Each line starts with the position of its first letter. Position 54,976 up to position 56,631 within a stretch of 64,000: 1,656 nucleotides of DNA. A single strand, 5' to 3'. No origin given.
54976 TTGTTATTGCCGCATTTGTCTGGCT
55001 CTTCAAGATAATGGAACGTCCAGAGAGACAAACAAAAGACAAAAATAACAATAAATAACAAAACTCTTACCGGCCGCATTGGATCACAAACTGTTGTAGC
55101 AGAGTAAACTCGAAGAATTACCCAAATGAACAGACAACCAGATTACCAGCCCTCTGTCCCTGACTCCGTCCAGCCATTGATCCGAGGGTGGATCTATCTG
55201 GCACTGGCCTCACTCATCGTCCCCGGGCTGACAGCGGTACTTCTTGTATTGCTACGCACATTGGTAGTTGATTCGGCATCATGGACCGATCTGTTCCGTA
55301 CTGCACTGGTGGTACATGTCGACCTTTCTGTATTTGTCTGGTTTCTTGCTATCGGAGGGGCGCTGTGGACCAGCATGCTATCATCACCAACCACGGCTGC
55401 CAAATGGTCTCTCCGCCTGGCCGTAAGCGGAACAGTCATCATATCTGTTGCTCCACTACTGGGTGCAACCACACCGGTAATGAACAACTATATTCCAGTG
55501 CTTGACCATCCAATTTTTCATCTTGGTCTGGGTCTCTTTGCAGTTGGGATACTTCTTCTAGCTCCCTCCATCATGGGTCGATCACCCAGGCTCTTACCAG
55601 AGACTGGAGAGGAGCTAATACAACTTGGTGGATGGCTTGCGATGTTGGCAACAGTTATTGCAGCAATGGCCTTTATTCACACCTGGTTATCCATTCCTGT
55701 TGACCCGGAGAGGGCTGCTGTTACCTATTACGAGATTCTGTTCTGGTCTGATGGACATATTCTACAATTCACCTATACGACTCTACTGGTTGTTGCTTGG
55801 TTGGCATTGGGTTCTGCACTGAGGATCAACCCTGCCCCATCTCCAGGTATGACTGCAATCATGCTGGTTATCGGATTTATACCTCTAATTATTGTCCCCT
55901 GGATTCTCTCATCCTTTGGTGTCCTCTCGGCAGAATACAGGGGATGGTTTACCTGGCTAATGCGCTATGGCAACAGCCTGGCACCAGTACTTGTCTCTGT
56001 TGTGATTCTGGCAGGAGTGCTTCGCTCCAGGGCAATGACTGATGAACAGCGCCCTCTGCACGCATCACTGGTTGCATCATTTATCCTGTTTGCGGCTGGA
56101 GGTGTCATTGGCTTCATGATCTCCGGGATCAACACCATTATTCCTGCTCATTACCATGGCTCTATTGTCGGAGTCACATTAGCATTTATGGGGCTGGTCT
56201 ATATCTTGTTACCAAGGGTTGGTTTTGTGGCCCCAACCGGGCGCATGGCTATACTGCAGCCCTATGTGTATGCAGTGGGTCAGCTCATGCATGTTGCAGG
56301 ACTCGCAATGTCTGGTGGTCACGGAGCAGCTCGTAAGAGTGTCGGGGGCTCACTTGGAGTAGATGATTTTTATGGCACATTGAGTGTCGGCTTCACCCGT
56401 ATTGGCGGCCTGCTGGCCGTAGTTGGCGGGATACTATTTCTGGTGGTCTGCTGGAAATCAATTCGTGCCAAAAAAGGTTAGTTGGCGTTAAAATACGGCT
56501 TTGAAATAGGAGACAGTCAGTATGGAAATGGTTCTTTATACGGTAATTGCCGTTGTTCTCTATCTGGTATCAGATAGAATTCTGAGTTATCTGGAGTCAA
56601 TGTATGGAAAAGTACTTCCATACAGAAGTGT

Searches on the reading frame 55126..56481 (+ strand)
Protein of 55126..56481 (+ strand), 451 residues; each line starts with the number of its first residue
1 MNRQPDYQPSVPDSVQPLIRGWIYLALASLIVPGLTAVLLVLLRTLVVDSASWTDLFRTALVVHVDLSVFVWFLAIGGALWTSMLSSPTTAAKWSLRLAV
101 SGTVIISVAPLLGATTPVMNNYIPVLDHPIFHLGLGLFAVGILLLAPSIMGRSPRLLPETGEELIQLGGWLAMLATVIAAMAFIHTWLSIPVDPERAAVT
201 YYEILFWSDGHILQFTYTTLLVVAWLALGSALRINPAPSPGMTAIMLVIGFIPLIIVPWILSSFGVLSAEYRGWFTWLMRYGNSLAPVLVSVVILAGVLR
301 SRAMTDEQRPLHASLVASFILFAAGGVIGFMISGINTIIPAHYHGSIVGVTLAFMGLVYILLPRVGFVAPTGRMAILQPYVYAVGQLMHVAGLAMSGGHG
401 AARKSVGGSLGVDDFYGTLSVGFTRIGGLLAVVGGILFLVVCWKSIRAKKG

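Call 9: search_protein_families(library=pfam, proteins=[window:55126-56481:+], max_evalue=0.001)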
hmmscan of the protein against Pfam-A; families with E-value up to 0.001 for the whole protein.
window:55126-56481:+ (451 aa): 1 family
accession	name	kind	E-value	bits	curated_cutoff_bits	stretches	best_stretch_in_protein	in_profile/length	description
PF00115.25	COX1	-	8.1e-07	28.7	34.8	1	22-406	6-411/436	Cytochrome C and Quinol oxidase polypeptide I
